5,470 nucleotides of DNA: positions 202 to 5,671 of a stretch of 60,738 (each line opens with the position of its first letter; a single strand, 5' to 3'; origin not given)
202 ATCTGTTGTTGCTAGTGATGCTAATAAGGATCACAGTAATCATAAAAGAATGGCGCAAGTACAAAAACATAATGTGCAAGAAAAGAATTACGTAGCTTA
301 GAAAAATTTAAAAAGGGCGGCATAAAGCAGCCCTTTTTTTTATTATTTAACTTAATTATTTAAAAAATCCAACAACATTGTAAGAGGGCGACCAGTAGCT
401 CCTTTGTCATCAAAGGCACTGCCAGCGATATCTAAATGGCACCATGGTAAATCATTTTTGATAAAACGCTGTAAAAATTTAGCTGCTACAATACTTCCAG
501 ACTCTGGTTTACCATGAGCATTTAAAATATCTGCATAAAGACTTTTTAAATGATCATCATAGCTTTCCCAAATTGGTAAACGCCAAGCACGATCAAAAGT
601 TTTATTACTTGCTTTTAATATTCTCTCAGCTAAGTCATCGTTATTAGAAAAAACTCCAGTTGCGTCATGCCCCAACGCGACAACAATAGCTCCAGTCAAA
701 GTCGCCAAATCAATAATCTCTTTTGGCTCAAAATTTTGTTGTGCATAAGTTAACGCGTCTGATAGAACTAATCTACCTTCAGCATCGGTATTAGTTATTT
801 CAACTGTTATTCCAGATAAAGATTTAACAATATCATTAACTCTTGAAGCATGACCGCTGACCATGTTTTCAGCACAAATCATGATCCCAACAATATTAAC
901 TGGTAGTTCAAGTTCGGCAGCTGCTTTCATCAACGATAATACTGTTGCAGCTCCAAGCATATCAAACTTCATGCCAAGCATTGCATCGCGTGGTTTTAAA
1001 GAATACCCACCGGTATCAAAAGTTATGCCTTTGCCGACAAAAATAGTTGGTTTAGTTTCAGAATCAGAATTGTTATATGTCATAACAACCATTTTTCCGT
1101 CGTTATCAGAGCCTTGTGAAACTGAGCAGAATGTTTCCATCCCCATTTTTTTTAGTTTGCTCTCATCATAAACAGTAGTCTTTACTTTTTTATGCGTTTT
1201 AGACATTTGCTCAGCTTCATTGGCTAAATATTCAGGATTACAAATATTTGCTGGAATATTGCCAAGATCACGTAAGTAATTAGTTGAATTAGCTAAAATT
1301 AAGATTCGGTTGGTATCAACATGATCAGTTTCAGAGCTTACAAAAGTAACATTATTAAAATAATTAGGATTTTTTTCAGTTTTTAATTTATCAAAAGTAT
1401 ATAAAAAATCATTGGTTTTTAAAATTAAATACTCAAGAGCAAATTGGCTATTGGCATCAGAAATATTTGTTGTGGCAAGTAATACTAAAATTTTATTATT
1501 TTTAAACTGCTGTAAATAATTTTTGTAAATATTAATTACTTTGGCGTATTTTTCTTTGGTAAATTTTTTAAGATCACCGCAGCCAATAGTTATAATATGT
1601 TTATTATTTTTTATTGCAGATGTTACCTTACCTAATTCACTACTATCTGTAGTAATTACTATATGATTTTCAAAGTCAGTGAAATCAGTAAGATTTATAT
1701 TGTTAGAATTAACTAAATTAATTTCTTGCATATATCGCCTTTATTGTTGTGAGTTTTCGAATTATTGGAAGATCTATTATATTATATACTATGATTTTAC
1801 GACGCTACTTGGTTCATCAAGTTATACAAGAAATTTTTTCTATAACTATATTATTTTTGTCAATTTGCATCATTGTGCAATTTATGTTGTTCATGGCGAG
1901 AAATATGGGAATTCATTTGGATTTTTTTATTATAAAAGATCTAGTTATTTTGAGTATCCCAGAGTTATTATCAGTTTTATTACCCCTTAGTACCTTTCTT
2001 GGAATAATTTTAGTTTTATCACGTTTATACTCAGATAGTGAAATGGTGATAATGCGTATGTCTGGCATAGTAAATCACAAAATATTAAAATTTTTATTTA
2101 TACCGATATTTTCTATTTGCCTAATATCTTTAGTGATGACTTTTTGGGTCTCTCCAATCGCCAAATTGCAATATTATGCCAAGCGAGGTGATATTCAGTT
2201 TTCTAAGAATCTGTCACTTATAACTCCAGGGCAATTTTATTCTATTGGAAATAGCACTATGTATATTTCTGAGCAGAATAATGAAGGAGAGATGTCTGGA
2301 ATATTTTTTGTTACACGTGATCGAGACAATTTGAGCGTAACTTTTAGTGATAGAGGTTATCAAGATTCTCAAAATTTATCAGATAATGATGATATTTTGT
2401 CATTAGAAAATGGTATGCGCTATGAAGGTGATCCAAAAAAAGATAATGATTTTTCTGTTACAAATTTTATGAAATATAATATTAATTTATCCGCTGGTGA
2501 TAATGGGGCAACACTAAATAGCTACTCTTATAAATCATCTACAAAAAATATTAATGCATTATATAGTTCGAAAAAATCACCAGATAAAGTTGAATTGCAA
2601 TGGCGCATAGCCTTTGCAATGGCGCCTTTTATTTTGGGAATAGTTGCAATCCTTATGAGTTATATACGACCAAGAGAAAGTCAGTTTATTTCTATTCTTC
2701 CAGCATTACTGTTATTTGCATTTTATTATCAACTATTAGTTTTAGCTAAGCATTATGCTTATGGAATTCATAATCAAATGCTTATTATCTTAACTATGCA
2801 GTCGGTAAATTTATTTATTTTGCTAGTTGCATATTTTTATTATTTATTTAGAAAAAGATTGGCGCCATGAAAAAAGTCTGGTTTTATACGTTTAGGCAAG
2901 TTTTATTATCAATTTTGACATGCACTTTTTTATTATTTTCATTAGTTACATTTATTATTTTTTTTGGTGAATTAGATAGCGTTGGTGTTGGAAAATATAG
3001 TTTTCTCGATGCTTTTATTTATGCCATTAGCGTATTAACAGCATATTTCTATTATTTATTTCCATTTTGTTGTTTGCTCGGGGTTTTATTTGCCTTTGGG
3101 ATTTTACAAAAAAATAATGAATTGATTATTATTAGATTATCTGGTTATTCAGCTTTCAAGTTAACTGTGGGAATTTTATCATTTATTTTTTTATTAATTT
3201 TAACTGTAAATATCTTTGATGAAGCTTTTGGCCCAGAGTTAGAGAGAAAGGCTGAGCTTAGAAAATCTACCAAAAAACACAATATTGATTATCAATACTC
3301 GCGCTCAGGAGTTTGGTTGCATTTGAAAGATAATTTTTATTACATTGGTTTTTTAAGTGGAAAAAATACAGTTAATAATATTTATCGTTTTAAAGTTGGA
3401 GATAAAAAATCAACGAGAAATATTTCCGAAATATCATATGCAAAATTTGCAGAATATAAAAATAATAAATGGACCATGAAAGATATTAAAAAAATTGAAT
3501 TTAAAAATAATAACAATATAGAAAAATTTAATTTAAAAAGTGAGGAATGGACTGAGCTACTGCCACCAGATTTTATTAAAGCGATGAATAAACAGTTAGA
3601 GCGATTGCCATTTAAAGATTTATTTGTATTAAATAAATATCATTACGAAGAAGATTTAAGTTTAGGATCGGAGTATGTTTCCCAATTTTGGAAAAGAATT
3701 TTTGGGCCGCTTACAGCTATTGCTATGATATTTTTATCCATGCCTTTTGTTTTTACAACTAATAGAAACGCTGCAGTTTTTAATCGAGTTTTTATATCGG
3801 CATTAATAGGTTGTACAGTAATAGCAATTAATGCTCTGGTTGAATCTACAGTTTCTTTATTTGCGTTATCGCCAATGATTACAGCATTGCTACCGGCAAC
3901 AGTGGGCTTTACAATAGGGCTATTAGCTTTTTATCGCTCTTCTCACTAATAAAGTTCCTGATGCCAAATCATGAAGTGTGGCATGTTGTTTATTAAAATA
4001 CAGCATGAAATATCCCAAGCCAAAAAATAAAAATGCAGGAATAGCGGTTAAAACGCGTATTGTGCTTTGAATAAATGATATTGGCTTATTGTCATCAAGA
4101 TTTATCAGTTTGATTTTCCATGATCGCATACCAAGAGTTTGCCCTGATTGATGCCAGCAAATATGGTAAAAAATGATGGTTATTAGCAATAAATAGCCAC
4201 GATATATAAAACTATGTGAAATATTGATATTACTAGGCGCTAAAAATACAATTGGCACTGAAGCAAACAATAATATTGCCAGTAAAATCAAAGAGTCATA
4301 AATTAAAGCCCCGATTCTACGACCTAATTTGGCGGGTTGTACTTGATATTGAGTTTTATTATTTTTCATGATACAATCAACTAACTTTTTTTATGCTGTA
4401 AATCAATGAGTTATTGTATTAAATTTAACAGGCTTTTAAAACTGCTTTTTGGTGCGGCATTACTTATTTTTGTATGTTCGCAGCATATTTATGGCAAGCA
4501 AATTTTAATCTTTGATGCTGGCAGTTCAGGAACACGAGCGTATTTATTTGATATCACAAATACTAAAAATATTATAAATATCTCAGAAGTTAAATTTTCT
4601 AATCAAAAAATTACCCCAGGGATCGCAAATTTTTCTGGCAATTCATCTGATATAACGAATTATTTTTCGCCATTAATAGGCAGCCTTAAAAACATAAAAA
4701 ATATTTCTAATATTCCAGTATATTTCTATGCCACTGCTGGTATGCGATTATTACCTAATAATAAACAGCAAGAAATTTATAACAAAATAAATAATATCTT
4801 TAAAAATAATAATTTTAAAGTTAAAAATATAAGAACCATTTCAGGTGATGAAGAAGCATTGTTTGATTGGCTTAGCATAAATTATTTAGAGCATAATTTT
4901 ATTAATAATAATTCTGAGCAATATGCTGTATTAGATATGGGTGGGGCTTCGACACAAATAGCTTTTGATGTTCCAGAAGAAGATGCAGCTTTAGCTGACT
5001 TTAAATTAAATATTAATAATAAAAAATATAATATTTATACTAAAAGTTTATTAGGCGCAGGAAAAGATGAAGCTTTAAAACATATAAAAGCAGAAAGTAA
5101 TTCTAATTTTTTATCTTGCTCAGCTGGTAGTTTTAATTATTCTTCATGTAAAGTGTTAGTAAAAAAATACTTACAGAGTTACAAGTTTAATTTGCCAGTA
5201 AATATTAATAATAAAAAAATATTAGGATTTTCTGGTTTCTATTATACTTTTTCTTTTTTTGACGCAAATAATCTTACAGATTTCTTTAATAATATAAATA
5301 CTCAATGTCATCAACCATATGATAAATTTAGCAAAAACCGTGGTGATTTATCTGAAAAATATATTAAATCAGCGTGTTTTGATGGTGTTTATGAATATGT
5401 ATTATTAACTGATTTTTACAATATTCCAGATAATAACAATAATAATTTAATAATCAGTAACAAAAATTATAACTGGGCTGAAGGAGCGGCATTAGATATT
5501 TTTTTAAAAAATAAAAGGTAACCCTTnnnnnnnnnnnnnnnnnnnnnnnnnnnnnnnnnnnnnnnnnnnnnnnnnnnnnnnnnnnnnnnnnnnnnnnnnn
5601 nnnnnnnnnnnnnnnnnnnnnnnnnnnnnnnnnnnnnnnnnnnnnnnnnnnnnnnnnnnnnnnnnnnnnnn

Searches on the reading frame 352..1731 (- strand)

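Call 41: search_protein_families(library=pfam, proteins=[window:352-1731:-], max_evalue=0.00001)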
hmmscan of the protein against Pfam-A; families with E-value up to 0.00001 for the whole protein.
window:352-1731:- (459 aa): 2 families
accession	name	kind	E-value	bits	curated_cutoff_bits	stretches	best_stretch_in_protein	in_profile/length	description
PF00883.26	Peptidase_M17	-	2.6e-119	398.5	25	1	152-453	2-309/310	Cytosol aminopeptidase family, catalytic domain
PF02789.23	Peptidase_M17_N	-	1e-06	29.1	23.4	1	43-120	52-129/129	Cytosol aminopeptidase family, N-terminal domain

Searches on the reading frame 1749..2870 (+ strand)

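Call 41: search_protein_families(library=pfam, proteins=[window:1749-2870:+], max_evalue=0.00001)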
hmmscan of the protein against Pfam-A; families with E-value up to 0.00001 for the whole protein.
window:1749-2870:+ (373 aa): 1 family
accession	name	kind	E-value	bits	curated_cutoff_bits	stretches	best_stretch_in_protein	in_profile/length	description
PF03739.19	LptF_LptG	-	3.7e-54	184.6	27.9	1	19-364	1-350/353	Lipopolysaccharide export system permease LptF/LptG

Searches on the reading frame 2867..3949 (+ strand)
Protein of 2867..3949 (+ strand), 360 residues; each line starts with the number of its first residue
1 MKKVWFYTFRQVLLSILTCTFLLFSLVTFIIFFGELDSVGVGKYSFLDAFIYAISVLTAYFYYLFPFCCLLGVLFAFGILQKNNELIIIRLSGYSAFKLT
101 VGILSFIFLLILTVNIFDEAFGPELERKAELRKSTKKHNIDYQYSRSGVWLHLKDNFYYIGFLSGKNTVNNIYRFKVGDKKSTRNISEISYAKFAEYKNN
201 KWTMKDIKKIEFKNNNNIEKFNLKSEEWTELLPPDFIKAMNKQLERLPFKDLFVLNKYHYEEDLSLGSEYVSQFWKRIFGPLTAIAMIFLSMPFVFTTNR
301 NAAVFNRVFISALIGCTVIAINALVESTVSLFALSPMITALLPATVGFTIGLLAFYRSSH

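Call 41: search_protein_families(library=pfam, proteins=[window:2867-3949:+], max_evalue=0.00001)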
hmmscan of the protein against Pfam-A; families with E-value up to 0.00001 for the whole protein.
window:2867-3949:+ (360 aa): 1 family
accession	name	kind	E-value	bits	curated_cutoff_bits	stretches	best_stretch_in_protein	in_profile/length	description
PF03739.19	LptF_LptG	-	2.4e-54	185.1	27.9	1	7-357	2-353/353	Lipopolysaccharide export system permease LptF/LptG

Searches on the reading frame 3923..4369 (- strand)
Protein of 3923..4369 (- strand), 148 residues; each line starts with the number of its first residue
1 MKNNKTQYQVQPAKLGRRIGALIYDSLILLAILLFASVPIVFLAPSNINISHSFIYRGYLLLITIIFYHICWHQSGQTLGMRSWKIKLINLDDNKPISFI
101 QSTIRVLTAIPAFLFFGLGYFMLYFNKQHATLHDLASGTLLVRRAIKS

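Call 41: search_protein_families(library=pfam, proteins=[window:3923-4369:-], max_evalue=0.00001)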
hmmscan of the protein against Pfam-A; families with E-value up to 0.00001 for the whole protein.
window:3923-4369:- (148 aa): 1 family
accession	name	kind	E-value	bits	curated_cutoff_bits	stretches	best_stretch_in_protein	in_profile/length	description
PF06271.18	RDD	-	1.1e-22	81.2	24.1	1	12-138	1-137/137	RDD family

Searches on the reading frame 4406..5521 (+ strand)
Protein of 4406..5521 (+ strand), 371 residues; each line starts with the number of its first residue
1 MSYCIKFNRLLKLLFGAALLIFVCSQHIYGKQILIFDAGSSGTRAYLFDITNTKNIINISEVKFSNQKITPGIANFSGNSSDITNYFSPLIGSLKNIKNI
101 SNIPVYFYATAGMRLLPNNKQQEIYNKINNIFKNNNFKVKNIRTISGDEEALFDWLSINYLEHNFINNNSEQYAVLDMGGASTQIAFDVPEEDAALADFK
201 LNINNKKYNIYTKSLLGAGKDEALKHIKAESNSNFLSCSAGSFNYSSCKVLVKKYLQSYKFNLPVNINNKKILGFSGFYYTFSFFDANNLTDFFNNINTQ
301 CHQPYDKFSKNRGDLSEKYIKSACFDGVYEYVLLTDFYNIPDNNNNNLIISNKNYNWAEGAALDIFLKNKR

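Call 41: search_protein_families(library=pfam, proteins=[window:4406-5521:+], max_evalue=0.00001)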
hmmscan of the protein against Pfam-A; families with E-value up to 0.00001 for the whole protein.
window:4406-5521:+ (371 aa): 1 family
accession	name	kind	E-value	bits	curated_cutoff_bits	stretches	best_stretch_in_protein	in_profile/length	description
PF01150.23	GDA1_CD39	-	8.4e-52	176.7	24.9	2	34-231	12-229/423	GDA1/CD39 (nucleoside phosphatase) family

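Call 56: search_solved_structures(query=window:4406-5521:+, max_evalue=0.00001)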
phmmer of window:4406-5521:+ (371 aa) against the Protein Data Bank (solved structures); distinct sequences matched with E-value up to 0.00001: 13.
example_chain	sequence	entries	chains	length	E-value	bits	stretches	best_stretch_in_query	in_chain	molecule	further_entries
4brk_A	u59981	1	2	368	4.4e-43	151.5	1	33-365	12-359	ECTONUCLEOSIDE TRIPHOSPHATE DIPHOSPHOHYDROLASE I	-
4br9_A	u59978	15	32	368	6.7e-43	150.9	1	33-365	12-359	ECTONUCLEOSIDE TRIPHOSPHATE DIPHOSPHOHYDROLASE I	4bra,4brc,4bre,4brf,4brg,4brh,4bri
4br4_A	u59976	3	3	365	1.6e-42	149.6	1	33-363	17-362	ECTONUCLEOSIDE TRIPHOSPHATE DIPHOSPHOHYDROLASE I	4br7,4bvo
4brd_A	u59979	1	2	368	1.8e-42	149.5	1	33-365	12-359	ECTONUCLEOSIDE TRIPHOSPHATE DIPHOSPHOHYDROLASE I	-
3aap_A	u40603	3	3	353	3.4e-42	148.6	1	33-363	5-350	Ectonucleoside triphosphate diphosphohydrolase I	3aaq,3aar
3zx3_A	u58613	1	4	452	8.1e-27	98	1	34-230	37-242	ECTONUCLEOSIDE TRIPHOSPHATE DIPHOSPHOHYDROLASE 1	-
3zx0_A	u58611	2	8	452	2.2e-26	96.5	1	34-230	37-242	ECTONUCLEOSIDE TRIPHOSPHATE DIPHOSPHOHYDROLASE 1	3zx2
5u7x_F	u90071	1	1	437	6.2e-21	78.6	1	31-227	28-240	Nod factor binding lectin-nucleotide phosphohydrolase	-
5u7p_A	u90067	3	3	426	7.6e-20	75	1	33-238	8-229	Apyrase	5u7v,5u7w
6wg5_A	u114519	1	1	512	9.3e-17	64.9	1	34-179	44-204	Ectonucleoside triphosphate diphosphohydrolase 4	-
4cd3_A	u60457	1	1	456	3e-16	63.2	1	34-238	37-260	ECTONUCLEOSIDE TRIPHOSPHATE DIPHOSPHOHYDROLASE 2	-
3cj1_A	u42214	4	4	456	1.6e-15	60.8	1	34-233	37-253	Ectonucleoside triphosphate diphosphohydrolase 2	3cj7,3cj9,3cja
4bqz_A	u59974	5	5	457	1.6e-15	60.8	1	34-233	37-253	ECTONUCLEOSIDE TRIPHOSPHATE DIPHOSPHOHYDROLASE 2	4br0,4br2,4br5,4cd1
